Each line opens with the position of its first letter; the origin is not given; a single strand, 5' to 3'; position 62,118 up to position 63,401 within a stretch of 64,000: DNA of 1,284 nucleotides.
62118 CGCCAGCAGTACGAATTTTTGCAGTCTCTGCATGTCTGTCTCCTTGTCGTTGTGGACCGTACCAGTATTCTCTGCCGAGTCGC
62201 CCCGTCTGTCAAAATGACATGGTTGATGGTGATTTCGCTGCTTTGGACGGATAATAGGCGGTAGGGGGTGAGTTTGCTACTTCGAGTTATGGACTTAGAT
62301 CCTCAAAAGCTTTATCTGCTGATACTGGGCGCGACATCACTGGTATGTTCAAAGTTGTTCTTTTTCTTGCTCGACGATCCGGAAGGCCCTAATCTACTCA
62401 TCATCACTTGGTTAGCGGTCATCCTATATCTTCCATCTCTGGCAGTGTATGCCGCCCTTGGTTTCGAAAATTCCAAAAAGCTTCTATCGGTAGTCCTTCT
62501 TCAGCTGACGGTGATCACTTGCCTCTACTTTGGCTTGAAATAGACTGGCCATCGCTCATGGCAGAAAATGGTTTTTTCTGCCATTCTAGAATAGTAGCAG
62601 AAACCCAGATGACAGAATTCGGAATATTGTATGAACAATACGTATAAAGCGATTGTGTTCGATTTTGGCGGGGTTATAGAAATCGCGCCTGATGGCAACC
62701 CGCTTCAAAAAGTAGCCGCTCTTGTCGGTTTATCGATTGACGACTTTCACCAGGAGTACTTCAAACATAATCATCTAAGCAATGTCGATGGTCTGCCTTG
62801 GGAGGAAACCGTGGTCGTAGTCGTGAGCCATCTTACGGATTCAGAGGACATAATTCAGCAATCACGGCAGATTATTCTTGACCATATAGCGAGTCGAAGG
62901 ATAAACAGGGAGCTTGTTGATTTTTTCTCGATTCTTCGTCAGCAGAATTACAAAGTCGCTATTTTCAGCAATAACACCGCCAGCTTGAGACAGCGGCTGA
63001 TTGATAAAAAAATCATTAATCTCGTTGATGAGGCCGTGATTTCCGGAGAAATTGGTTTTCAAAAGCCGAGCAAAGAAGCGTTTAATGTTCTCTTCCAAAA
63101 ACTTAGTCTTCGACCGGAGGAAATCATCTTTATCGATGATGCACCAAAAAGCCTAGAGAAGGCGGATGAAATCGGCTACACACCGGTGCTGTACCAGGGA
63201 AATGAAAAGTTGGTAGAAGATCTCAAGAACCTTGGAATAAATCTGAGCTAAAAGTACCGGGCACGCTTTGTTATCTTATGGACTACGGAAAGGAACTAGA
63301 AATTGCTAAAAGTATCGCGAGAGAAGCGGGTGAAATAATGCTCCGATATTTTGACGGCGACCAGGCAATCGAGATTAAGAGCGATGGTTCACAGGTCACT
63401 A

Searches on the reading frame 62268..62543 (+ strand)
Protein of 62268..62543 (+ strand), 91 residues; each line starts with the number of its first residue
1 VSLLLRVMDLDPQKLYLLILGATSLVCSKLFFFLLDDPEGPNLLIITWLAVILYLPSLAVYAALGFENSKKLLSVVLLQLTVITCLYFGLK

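Call 103: search_protein_families(library=pfam, proteins=[window:62268-62543:+], max_evalue=0.01)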
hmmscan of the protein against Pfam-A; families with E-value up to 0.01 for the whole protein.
window:62268-62543:+ (91 aa): 1 family
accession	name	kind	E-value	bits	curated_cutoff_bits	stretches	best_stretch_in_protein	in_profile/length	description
PF03653.18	UPF0093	-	0.0064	17.2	34.2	1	44-70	15-41/146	Uncharacterised protein family (UPF0093)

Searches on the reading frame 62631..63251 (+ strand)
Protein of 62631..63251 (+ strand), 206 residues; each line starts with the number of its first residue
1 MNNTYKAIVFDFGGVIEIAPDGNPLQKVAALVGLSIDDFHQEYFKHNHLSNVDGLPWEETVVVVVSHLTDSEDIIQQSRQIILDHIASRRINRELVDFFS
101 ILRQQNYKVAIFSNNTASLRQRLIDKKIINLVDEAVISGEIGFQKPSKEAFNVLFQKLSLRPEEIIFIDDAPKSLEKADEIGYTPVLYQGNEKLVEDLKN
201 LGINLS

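Call 103: search_protein_families(library=pfam, proteins=[window:62631-63251:+], max_evalue=0.01)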
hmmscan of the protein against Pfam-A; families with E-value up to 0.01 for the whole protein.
window:62631-63251:+ (206 aa): 2 families
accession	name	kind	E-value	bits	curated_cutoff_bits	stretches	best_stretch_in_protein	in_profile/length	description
PF00702.32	Hydrolase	-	6.5e-12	46.7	26.4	1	5-172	1-181/191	haloacid dehalogenase-like hydrolase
PF13419.12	HAD_2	-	9.9e-11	42.5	23.8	1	36-183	24-173/178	Haloacid dehalogenase-like hydrolase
